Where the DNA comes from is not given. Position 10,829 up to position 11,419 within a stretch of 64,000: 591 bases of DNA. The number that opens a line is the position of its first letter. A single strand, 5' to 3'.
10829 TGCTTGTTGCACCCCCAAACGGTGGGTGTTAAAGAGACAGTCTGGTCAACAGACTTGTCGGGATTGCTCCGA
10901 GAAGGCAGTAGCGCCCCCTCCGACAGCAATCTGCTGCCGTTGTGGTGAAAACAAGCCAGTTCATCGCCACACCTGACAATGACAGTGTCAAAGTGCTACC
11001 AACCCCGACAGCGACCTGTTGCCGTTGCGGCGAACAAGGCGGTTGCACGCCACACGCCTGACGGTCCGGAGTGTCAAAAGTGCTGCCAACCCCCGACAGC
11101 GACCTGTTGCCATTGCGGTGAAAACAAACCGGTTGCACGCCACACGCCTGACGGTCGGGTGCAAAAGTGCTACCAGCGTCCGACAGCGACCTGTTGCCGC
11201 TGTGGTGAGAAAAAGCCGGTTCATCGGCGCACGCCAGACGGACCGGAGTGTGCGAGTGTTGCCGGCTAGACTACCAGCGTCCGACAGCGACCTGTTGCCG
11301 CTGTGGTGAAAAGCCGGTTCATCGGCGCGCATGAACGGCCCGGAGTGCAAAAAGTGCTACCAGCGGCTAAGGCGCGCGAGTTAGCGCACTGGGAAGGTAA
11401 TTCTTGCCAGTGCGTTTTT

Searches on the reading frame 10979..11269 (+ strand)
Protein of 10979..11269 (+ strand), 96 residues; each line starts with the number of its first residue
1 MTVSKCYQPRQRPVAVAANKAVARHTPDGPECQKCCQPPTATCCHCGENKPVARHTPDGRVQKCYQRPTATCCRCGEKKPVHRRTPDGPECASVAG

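Call 12: search_protein_families(library=pfam, max_evalue=1, proteins=[window:10979-11266:+])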
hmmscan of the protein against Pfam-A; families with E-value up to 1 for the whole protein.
seq(96 aa): 1 family
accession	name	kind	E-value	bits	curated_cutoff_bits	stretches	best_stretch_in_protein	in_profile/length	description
PF19836.4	DUF6315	-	0.018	15.2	29.7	1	39-65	5-31/174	Family of unknown function (DUF6315)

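Call 43: find_encoding_contigs(protein=window:10979-11269:+, flank=8000, max_places=10)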
Protein window:10979-11269:+ (96 aa): no gene with exactly this product is on record in the collection.

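Call 56: search_protein_representatives(protein=window:11033-11266:+)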
Query: 78 residues. Proteins with E-value up to 0.001 (for the whole library): 49; up to 1e-10: 2; up to 1e-30: 0. The best 49 are listed.
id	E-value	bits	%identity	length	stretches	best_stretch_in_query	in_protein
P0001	2.1e-14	69.7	38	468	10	5-72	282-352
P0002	5.2e-14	68.4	44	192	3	11-75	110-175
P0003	2.4e-09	53.5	38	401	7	4-74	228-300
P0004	1.2e-08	51.3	38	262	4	6-72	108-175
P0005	1.2e-08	51.3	38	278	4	14-74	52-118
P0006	2.8e-08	50.1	36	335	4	1-76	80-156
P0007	3.0e-08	50.0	35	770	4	4-74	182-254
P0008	1.4e-07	47.9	39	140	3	20-77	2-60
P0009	2.8e-07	46.9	40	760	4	12-73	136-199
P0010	3.9e-07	46.5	39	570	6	4-71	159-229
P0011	6.3e-07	45.8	38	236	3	21-74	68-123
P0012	7.6e-07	45.5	37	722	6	10-74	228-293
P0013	1.3e-06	44.8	39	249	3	2-75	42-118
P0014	1.4e-06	44.7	37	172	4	5-74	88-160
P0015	1.5e-06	44.6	43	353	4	3-75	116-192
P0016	2.1e-06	44.1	33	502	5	25-73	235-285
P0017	3.6e-06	43.4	40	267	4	2-75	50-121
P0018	4.2e-06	43.2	41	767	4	5-74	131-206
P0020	5.0e-06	42.9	43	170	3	23-72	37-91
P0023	3.4e-05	40.3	-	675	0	-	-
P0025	5.1e-05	39.7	45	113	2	23-72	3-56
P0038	4.0e-04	36.9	44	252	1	18-74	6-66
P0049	9.4e-04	35.7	36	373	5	8-74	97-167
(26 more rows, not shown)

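Call 58: search_protein_families(library=pfam, max_evalue=0.01, proteins=[P0001, P0002, P0003, P0005, P0006, P0007, P0009, P0010, P0012, P0016])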
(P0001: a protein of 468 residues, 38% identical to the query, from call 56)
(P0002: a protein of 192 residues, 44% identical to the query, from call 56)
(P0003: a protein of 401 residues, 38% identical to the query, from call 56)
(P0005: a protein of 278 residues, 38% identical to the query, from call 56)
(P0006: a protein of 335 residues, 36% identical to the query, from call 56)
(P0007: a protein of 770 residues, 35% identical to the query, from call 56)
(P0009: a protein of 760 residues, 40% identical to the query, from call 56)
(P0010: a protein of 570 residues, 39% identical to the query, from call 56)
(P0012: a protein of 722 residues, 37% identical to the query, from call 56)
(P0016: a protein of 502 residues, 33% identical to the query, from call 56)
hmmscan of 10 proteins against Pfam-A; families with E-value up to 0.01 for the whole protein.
P0001 (468 aa): 1 family
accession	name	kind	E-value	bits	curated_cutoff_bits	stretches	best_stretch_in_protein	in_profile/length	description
PF18912.6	DZR_2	-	2e-06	28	27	1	144-200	10-55/56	Double zinc ribbon domain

P0002 (192 aa): 0 families

P0003 (401 aa): 0 families

P0005 (278 aa): 0 families

P0006 (335 aa): 0 families

P0007 (770 aa): 0 families

P0009 (760 aa): 0 families

P0010 (570 aa): 2 families
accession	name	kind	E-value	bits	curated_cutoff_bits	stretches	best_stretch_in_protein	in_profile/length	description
PF12773.13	DZR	-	2.1e-06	28.3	27.3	0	86-154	1-45/45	Double zinc ribbon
PF18912.6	DZR_2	-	1.6e-05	25.1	27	1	116-173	9-55/56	Double zinc ribbon domain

P0012 (722 aa): 0 families

P0016 (502 aa): 1 family
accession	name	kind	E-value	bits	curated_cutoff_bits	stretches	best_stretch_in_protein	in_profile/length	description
PF12773.13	DZR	-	0.0024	18.4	27.3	1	215-243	8-35/45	Double zinc ribbon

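Call 60: list_cluster_members(proteins=[P0002, P0014, P0020, P0025, P0005, P0006, P0008, P0001, P0007, P0017])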
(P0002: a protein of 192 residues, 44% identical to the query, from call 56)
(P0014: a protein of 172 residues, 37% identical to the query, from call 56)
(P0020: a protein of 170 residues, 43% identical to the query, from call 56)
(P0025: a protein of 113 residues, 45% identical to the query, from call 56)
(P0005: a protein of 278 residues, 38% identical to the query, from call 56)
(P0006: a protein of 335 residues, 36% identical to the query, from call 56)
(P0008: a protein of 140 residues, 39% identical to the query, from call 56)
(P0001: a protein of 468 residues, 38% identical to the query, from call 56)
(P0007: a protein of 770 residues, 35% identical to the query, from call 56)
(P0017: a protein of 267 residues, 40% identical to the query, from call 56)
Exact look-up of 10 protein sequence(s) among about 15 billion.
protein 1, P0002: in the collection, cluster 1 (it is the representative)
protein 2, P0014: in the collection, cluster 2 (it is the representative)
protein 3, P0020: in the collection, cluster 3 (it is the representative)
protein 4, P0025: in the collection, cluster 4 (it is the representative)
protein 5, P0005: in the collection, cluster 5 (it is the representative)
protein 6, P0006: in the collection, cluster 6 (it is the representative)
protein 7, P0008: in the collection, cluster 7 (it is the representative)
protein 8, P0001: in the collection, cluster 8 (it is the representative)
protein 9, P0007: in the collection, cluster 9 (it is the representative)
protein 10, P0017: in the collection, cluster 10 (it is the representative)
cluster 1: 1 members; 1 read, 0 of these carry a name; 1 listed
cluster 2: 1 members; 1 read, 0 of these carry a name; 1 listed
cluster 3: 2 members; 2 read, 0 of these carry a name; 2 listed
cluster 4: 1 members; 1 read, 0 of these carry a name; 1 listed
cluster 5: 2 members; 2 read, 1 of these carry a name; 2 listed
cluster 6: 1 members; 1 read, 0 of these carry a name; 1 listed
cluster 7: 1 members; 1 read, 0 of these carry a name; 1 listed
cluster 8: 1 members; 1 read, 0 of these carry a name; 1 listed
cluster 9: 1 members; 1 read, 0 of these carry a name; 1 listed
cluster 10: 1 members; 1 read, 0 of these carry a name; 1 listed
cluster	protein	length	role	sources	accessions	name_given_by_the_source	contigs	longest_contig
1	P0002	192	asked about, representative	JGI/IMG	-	-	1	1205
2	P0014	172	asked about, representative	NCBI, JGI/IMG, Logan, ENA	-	-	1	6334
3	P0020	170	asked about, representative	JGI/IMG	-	-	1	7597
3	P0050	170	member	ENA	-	-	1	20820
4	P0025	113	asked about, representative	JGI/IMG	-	-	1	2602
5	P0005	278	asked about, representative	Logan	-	-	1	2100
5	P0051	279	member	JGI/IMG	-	hypothetical protein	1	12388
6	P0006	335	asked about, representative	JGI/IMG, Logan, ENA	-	-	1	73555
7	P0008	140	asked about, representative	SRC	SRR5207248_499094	-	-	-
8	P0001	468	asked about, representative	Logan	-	-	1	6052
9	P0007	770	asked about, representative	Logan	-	-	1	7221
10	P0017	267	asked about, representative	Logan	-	-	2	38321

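Call 61: find_encoding_contigs(protein=P0014, flank=5000, max_places=3)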
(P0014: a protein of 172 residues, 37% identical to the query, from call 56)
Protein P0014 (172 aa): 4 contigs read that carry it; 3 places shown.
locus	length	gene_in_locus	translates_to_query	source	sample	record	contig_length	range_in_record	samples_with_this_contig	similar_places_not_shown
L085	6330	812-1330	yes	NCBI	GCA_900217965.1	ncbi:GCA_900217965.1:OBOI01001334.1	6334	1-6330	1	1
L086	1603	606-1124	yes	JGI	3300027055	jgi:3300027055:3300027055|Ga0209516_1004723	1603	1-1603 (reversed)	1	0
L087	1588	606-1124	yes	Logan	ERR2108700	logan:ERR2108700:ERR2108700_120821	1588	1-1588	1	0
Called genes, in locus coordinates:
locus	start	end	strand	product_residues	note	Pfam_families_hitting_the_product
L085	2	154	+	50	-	?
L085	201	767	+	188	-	-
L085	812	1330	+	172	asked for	-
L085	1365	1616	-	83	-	-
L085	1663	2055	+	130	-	-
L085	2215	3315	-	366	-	PF06559:DCD_N, PF22769:DCD, PF22569:DCD_C, PF22769:DCD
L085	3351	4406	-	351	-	PF03462:PCRF, PF00472:RF-1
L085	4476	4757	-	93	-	PF01197:Ribosomal_L31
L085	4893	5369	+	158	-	-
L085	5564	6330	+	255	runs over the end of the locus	PF00318:Ribosomal_S2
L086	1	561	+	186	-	?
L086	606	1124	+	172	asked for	-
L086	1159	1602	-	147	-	?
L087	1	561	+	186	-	?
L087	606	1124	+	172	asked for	-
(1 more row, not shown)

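Call 62: find_encoding_contigs(protein=P0002, flank=5000, max_places=3)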
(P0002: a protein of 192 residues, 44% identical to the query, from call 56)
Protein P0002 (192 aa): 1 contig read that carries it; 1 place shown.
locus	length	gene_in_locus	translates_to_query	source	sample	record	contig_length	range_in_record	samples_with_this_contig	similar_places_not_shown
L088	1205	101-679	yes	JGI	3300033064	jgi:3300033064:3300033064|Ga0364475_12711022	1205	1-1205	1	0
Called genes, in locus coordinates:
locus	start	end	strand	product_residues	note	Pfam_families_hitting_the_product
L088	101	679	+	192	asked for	-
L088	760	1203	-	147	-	?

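Call 68: search_protein_families(library=ncbifam, max_evalue=0.1, proteins=[P0002, P0014, P0020, P0006, P0005, P0017, P0007, P0009, P0012, P0001])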
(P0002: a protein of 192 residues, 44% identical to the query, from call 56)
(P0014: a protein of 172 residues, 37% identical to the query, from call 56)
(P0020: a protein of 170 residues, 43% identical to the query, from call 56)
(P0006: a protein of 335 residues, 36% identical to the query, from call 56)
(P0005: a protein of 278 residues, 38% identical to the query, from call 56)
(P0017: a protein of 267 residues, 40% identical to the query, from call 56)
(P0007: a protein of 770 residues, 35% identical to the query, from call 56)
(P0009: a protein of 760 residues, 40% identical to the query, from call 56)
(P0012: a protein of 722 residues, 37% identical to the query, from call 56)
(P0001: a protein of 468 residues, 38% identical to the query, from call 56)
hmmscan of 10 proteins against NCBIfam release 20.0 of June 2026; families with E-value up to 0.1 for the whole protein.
P0002 (192 aa): 0 families

P0014 (172 aa): 0 families

P0020 (170 aa): 2 families
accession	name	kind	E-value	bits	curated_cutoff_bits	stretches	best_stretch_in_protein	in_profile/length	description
NF045648.2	2X_seleno_MbdU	exception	0.00017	20.6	600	2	19-68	39-88/468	metal-binding double selenoprotein MbdU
NF008565.1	PRK11512.1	equivalog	0.089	12.8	240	0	48-66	97-115/144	multiple antibiotic resistance transcriptional regulator MarR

P0006 (335 aa): 0 families

P0005 (278 aa): 1 family
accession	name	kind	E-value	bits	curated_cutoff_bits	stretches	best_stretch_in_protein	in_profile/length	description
NF049972.1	CRISPR_Cas12f2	exception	0.01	14.7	450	0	23-58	52-88/524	type V CRISPR-associated effector Cas12f2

P0017 (267 aa): 0 families

P0007 (770 aa): 0 families

P0009 (760 aa): 0 families

P0012 (722 aa): 0 families

P0001 (468 aa): 0 families

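Call 69: search_protein_families(library=pfam, max_evalue=1, proteins=[P0006, P0017, P0038, P0009, P0012, P0018, P0014, P0020, P0025, P0011])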
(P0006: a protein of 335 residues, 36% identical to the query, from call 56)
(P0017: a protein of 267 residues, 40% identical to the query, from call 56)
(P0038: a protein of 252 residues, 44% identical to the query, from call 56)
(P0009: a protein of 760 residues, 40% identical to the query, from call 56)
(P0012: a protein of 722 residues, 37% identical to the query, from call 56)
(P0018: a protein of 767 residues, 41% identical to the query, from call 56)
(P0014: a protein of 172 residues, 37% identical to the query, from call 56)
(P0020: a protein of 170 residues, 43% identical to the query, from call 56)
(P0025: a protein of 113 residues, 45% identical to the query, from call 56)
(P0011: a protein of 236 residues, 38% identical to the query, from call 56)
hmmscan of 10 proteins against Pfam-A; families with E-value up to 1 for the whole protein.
P0006 (335 aa): 2 families
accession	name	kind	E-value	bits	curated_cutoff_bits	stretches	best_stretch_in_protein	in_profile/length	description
PF01335.27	DED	-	0.088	13.5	35.9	1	203-240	11-49/82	Death effector domain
PF11238.13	DUF3039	-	0.22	11.8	22.7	2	137-158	30-51/56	Protein of unknown function (DUF3039)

P0017 (267 aa): 2 families
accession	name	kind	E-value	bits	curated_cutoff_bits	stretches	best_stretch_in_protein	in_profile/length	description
PF11238.13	DUF3039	-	0.0056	16.8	22.7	1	73-94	30-51/56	Protein of unknown function (DUF3039)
PF24194.1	DUF7419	-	0.24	11.6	27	1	49-69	7-27/39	Family of unknown function (DUF7419)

P0038 (252 aa): 2 families
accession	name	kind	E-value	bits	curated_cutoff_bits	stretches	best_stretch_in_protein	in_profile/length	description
PF18912.6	DZR_2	-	2.2e-07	31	27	2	93-132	19-55/56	Double zinc ribbon domain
PF13395.12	HNH_4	-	0.22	12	22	1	192-202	16-26/54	HNH endonuclease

P0009 (760 aa): 1 family
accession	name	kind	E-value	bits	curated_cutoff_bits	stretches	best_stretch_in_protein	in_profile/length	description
PF18912.6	DZR_2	-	0.19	12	27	0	150-202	10-55/56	Double zinc ribbon domain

P0012 (722 aa): 2 families
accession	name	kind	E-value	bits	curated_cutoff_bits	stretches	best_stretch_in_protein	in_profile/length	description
PF24734.1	DUF7685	-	0.01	16.2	27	2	273-298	2-34/43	Domain of unknown function (DUF7685)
PF13384.12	HTH_23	-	0.016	15.4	24.6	1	660-694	6-40/50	Homeodomain-like domain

P0018 (767 aa): 1 family
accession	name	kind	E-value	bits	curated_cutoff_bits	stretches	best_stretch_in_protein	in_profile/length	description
PF12773.13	DZR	-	0.04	14.5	27.3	1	200-226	10-36/45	Double zinc ribbon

P0014 (172 aa): 1 family
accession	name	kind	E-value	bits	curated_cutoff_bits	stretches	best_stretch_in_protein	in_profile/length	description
PF24734.1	DUF7685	-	0.033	14.5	27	2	77-102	1-32/43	Domain of unknown function (DUF7685)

P0020 (170 aa): 9 families
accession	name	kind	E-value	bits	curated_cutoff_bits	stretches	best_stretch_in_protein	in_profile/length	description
PF01020.24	Ribosomal_L40e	-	9.1e-06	25.9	23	2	46-84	6-46/50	Ribosomal L40e family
PF18912.6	DZR_2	-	2.5e-05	24.5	27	2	38-79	9-45/56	Double zinc ribbon domain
PF08271.17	Zn_Ribbon_TF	-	0.00021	21.2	29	3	38-62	2-25/43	TFIIB zinc-binding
PF24458.1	DUF7573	-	0.00032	21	30.2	2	36-62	11-36/39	Domain of unknown function (DUF7573)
PF19322.4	RKP_N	-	0.0015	18.8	27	1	36-83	77-124/137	E3 ubiquitin-protein ligase RKP N-terminus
PF12773.13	DZR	-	0.013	16.1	27.3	2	51-83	7-37/45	Double zinc ribbon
PF23458.2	DUF7130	-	0.16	12.3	35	2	38-64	55-78/89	Domain of unknown function (DUF7130)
PF25695.1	BKRF4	-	0.19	12.2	27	0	26-68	164-201/218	Epstein-Barr virus BKRF4 histone binding protein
PF20823.2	Cmr2_Zn-bd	-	0.19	12.2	27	0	57-78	36-57/58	CRISPR RNA silencing complex Cmr2 subunit, Zn-binding domain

P0025 (113 aa): 2 families
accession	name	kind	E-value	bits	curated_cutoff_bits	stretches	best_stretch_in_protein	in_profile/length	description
PF14471.11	DUF4428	-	0.029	14.6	27.8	1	37-65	1-30/51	Domain of unknown function (DUF4428)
PF18912.6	DZR_2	-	0.92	9.8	27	1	37-96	9-55/56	Double zinc ribbon domain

P0011 (236 aa): 3 families
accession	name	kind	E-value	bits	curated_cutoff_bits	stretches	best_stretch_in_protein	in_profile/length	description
PF18912.6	DZR_2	-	0.00098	19.4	27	1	69-109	7-45/56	Double zinc ribbon domain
PF12773.13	DZR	-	0.0014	19.1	27.3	1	72-114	1-38/45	Double zinc ribbon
PF24458.1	DUF7573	-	0.61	10.5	30.2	1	3-28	11-36/39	Domain of unknown function (DUF7573)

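Call 73: find_homologous_proteins(query=P0002, max_evalue=0.001)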
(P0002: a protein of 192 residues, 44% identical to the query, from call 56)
Query P0002 (192 aa): 1 proteins with E <= 0.001 among 19 candidates.
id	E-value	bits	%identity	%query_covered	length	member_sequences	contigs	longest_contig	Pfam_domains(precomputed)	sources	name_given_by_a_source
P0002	3.9e-130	450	100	100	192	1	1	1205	-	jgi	-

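Call 74: find_encoding_contigs(protein=P0050, flank=8000, max_places=2)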
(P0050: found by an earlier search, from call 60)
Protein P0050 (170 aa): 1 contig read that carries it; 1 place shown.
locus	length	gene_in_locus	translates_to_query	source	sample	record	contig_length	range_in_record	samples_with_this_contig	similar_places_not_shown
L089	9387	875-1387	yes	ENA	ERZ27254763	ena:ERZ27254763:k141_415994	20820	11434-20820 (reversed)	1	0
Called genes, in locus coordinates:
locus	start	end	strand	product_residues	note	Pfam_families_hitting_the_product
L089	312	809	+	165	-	PF01132:EFP (weak), PF09285:Elong-fact-P_C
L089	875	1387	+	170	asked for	PF01020:Ribosomal_L40e (faint)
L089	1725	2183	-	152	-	PF00436:SSB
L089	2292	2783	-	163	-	PF01250:Ribosomal_S6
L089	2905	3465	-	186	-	-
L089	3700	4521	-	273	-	PF01026:TatD_DNase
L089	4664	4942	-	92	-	-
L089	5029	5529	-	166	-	-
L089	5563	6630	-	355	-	PF01594:AI-2E_transport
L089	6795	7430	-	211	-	-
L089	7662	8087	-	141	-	-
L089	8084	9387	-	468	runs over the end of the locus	PF00587:tRNA-synt_2b, PF03129:HGTP_anticodon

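Call 75: find_encoding_contigs(protein=P0006, flank=8000, max_places=2)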
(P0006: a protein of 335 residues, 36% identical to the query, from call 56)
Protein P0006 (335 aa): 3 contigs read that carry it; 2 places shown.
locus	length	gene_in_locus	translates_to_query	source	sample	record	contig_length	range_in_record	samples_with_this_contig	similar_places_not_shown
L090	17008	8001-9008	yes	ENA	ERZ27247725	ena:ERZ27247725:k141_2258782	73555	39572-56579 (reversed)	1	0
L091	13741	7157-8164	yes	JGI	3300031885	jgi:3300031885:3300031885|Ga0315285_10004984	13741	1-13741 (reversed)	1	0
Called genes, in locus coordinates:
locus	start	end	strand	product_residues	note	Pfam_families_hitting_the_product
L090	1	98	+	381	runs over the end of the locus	PF00266:Aminotran_5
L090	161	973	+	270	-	-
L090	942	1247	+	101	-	-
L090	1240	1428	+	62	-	-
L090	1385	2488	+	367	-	PF01580:FtsK_SpoIIIE, PF01935:DUF87 (weak), PF01580:FtsK_SpoIIIE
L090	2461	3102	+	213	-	PF01807:Zn_ribbon_DnaG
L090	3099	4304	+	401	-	PF00149:Metallophos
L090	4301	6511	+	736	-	PF02463:SMC_N, PF13476:AAA_23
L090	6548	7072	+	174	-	PF21448:DNMK (faint)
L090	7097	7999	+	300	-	-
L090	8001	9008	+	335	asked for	-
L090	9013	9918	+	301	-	PF12705:PDDEXK_1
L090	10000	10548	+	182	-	PF04542:Sigma70_r2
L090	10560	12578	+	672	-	-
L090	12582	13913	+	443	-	PF05697:Trigger_N, PF05698:Trigger_C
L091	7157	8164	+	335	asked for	-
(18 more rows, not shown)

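Call 86: predict_structure(alignment_id=A4)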
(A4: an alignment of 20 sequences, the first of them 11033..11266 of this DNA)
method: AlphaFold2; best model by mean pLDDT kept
length: 78 residues; sequences in the alignment: 20
mean_pLDDT: 73.2   pTM: 0.42
mean pLDDT of the five models: 73.2, 71.2, 69.3, 57.5, 51.6
residues with pLDDT >= 90: 21; 70-90: 13; 50-70: 42; < 50: 2
segments of 3 or more residues with pLDDT < 50: none
pLDDT, mean of each block of 10 residues (from residue 1): 62 69 64 61 62 94 91 86
secondary structure, 60 per line:
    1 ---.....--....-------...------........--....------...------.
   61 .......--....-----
elements in order: E4-8 E11-14 E22-24 E31-38 E41-44 E51-53 E60-67 E70-73

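Call 88: fold_search(model_id=the predicted structure, library=pdb)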
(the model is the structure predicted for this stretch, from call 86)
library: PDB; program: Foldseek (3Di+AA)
matches with E <= 10: 17; with E <= 0.001: 0
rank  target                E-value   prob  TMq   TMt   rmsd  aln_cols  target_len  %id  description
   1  6hlq_I                3.5e+00  0.01  0.14  0.11  22.8        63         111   16  Yeast RNA polymerase I* elongation complex bound to nucleotide analog GMPCPP (released 2019-04-03)
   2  2xjy_A                3.8e+00  0.06  0.23  0.15  11.2        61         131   13  Crystal structure of the LMO2:LDB1-LID complex, P21 crystal form (released 2010-07-21)
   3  7oya_p1               3.8e+00  0.04  0.19  0.16  14.1        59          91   17  Cryo-EM structure of the 1 hpf zebrafish embryo 80S ribosome (released 2022-07-13)
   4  9y6s_4L               4.6e+00  0.08  0.28  0.18  11.1        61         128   20  96-nm repeat of the Leishmania tarentolae doublet microtubule (released 2025-12-17)
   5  9lvj_N                5.7e+00  0.05  0.25  0.08  10.1        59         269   12  Cryo-EM structure of Sestrin2 bound human GATOR2 complex (released 2025-08-13)
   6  7vi0_B                6.1e+00  0.03  0.26  0.07  14.9        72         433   19  Crystal structure of EP300 HAT domain in complex with compound 11 (released 2022-04-27)
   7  2gvi                  6.6e+00  0.10  0.32  0.14   6.2        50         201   16  Crystal structure of a putative formylmethanofuran dehydrogenase subunit e (ta1109) from thermoplasma acidophilum at 1.8 (released 2006-06-13)
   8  9t4r_z                6.6e+00  0.08  0.19  0.27   5.6        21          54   33  Staphylococcus aureus 70S initiation complex with a natural mRNA (released 2026-02-25)
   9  7lt9_B                6.6e+00  0.06  0.28  0.17  10.7        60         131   15  Crystal structure of Ras suppressor-1 in complex with PINCH-1 LIM4-5 domains (released 2021-04-28)
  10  4v7j_A5               6.6e+00  0.01  0.15  0.18  12.5        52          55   21  Structure of RelE nuclease bound to the 70S ribosome (precleavage state) (released 2014-07-09)
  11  8buu_0                7.0e+00  0.04  0.19  0.28   9.9        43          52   23  ARE-ABCF VmlR2 bound to a 70S ribosome (released 2023-04-05)
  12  8c93_0                7.5e+00  0.04  0.17  0.25   5.4        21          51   33  Cryo-EM captures early ribosome assembly in action (released 2023-04-05)
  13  9qeg_Z                8.1e+00  0.04  0.19  0.32   3.7        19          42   37  Cryo-EM structure of the 70S ribosome of a MLSb sensitive S. aureus strain "KES34" in complex with solithromycin (released 2025-06-04)
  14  9lvj_C                8.1e+00  0.03  0.27  0.05  10.6        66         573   12  Cryo-EM structure of Sestrin2 bound human GATOR2 complex (released 2025-08-13)
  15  4oor_A                8.7e+00  0.07  0.23  0.24   2.8        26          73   23  Ancestral Steroid Receptor 2 DNA binding domain in complex with a steroid response element (released 2014-10-29)
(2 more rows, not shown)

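Call 93: find_homologous_proteins(query=A4, max_evalue=0.00001)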
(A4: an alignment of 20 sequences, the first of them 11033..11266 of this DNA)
Query A4 (20 sequences): 67 candidates shared short words with the query, none scored E <= 0.00001.
